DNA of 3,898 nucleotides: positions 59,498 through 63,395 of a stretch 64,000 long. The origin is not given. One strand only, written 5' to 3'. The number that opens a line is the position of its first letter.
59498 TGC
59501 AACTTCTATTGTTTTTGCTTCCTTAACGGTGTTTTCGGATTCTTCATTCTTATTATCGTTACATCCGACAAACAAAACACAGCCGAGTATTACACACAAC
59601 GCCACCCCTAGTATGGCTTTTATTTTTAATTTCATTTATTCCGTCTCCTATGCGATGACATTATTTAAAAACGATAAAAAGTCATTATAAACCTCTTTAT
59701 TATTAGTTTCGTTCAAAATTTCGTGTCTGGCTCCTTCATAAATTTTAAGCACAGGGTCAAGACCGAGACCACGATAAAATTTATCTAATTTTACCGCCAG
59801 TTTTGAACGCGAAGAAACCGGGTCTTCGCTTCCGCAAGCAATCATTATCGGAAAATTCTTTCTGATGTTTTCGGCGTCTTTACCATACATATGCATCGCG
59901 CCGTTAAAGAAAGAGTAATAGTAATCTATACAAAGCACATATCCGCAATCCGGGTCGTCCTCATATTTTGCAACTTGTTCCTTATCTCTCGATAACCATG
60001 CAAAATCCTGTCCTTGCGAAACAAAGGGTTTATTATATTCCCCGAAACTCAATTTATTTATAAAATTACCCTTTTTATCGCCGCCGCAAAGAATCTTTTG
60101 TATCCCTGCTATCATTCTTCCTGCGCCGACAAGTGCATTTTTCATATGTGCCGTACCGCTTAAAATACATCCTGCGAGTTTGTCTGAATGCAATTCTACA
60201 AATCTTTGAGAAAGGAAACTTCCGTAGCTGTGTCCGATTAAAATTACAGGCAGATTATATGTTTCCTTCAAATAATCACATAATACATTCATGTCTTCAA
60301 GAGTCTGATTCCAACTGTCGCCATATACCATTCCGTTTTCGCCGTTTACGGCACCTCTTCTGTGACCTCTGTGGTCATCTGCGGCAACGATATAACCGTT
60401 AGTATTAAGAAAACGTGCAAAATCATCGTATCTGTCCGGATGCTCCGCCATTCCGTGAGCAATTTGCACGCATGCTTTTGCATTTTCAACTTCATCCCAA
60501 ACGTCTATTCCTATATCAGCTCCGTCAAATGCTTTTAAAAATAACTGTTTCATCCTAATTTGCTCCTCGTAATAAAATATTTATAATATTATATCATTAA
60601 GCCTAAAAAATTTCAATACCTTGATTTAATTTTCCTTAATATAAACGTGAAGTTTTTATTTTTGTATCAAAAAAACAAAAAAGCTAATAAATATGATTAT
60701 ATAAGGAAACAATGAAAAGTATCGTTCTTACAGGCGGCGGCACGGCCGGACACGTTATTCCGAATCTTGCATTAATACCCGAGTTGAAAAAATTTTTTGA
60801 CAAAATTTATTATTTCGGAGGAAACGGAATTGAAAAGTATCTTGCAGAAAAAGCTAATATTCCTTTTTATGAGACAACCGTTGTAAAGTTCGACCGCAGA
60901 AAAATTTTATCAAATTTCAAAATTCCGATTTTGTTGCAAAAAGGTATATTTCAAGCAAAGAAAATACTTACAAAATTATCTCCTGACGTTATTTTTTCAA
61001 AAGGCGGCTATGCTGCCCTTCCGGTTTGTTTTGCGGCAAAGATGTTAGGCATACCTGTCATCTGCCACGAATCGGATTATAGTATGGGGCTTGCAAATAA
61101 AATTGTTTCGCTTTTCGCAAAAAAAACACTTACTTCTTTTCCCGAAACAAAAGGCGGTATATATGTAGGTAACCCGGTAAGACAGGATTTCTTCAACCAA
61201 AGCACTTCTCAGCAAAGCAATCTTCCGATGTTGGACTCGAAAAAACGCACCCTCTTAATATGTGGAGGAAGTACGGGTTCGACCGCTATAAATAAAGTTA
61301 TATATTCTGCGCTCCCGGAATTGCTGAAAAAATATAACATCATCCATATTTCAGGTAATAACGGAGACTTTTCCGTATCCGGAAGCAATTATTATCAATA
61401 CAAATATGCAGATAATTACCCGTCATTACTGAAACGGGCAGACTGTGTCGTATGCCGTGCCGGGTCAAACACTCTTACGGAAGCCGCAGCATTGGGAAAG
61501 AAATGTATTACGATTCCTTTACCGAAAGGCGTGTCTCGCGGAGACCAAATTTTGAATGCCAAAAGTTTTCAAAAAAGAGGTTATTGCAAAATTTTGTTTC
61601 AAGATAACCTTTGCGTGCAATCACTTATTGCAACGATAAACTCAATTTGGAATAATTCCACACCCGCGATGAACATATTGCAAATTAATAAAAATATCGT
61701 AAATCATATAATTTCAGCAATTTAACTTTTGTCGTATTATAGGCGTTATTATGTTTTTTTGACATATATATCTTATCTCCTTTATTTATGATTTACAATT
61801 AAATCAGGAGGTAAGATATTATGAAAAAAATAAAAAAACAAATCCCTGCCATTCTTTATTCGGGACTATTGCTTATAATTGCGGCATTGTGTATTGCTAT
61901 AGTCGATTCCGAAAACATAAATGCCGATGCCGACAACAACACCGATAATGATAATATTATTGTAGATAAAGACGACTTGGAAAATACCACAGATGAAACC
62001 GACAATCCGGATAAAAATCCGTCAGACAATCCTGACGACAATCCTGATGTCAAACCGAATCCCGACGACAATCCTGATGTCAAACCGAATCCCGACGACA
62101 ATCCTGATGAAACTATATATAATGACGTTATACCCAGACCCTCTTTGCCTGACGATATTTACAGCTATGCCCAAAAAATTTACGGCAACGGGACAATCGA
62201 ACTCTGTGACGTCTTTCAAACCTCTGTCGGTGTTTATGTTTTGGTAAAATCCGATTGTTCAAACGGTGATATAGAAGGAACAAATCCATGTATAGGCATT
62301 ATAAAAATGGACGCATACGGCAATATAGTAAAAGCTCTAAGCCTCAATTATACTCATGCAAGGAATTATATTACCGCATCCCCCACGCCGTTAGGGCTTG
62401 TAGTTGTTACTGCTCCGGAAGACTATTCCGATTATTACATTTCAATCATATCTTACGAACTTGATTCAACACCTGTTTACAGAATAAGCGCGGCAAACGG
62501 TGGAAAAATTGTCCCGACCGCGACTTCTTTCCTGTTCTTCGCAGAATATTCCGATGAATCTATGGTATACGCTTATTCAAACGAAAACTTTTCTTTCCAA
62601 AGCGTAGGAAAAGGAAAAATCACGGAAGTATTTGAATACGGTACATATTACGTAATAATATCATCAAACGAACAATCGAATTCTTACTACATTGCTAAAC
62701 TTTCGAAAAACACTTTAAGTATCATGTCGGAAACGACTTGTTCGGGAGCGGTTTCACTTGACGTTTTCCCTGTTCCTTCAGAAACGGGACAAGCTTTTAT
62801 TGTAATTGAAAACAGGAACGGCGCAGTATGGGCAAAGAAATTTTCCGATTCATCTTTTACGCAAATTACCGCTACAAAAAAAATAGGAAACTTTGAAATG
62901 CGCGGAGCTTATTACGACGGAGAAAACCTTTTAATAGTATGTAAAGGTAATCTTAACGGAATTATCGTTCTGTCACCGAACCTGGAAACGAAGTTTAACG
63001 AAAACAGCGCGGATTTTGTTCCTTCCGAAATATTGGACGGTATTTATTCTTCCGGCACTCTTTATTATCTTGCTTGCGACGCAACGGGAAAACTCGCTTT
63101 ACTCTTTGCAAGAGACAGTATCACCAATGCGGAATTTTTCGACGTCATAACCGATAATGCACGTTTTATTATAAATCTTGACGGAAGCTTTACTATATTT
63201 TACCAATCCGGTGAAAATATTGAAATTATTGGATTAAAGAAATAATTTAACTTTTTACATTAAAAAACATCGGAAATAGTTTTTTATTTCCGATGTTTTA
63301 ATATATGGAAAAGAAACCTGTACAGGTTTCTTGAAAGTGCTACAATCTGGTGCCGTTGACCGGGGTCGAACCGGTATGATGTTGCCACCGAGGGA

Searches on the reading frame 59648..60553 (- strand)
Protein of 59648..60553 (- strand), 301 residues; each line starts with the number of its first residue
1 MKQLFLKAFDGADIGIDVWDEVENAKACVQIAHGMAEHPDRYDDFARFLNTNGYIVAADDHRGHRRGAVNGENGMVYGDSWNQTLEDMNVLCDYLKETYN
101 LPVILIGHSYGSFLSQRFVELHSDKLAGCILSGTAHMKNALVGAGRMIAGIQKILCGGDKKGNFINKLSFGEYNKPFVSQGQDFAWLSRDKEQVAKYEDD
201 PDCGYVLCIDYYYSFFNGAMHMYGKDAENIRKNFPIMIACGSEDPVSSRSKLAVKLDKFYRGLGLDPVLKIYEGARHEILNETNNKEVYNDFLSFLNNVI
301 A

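Call 10: search_protein_families(library=pfam, proteins=[window:59648-60553:-], max_evalue=0.001)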
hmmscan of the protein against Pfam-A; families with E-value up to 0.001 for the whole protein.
window:59648-60553:- (301 aa): 5 families
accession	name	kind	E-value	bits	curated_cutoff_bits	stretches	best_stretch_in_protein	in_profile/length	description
PF12146.15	Hydrolase_4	-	2.3e-44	151.9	27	1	24-284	2-239/239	Serine aminopeptidase, S33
PF00561.26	Abhydrolase_1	-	7.3e-10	39.4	25.8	1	31-136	5-103/245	alpha/beta hydrolase fold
PF00326.27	Peptidase_S9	-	1.2e-06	28.6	22.6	0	226-300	137-210/213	Prolyl oligopeptidase family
PF12697.13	Abhydrolase_6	-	4.6e-05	24.6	26.3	1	32-202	4-135/217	Alpha/beta hydrolase family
PF10230.15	LIDHydrolase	-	7.6e-05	23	27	1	42-130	18-114/262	Lipid-droplet associated hydrolase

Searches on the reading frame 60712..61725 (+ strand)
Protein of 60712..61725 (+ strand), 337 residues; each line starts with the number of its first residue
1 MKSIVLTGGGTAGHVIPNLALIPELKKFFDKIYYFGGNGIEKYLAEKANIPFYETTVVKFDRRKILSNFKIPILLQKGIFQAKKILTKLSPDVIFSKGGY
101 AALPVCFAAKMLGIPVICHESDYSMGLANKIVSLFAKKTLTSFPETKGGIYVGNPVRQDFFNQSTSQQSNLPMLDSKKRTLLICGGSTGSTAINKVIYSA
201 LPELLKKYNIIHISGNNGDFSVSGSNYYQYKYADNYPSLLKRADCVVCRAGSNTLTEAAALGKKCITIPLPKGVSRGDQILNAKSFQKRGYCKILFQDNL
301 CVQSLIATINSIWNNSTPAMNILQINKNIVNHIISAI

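Call 10: search_protein_families(library=pfam, proteins=[window:60712-61725:+], max_evalue=0.001)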
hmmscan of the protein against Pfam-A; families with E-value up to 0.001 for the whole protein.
window:60712-61725:+ (337 aa): 3 families
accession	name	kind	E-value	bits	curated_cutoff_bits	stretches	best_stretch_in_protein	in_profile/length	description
PF03033.26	Glyco_transf_28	-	9.4e-33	113.7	26.2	1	4-140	1-138/139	Glycosyltransferase family 28 N-terminal domain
PF04101.22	Glyco_tran_28_C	-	8.9e-31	107.6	22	1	180-321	1-150/166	Glycosyltransferase family 28 C-terminal domain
PF02350.25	Epimerase_2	-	0.00024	20.5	30.6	0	235-283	252-302/347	UDP-N-acetylglucosamine 2-epimerase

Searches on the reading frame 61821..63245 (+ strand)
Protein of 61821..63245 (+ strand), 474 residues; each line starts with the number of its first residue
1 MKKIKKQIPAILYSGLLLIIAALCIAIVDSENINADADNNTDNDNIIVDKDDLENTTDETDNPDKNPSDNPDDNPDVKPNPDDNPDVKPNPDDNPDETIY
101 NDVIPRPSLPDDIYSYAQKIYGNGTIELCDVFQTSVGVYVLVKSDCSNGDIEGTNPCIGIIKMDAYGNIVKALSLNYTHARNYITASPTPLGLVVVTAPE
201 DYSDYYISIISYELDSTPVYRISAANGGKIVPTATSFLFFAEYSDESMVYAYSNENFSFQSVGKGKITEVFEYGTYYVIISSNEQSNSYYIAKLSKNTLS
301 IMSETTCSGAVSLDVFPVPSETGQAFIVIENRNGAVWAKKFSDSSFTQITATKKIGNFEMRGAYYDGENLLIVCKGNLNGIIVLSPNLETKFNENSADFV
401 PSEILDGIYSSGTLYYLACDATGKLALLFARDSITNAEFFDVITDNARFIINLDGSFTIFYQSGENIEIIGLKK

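Call 10: search_protein_families(library=pfam, proteins=[window:61821-63245:+], max_evalue=0.001)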
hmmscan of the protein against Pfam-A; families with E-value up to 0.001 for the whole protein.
window:61821-63245:+ (474 aa): 0 families

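Call 29: search_protein_families(library=pfam, proteins=[window:61821-63245:+], max_evalue=1)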
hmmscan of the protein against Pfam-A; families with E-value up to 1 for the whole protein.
window:61821-63245:+ (474 aa): 3 families
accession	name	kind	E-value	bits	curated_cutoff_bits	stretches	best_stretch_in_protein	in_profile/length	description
PF05887.16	Trypan_PARP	-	0.0055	17.1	100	1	43-96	59-112/134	Procyclic acidic repetitive protein (PARP)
PF24684.1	Vgb_lyase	-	0.053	12.8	50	1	313-361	213-261/290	Virginiamycin B lyase family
PF05616.18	Neisseria_TspB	-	0.1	11.6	20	1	34-96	311-373/517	Neisseria meningitidis TspB protein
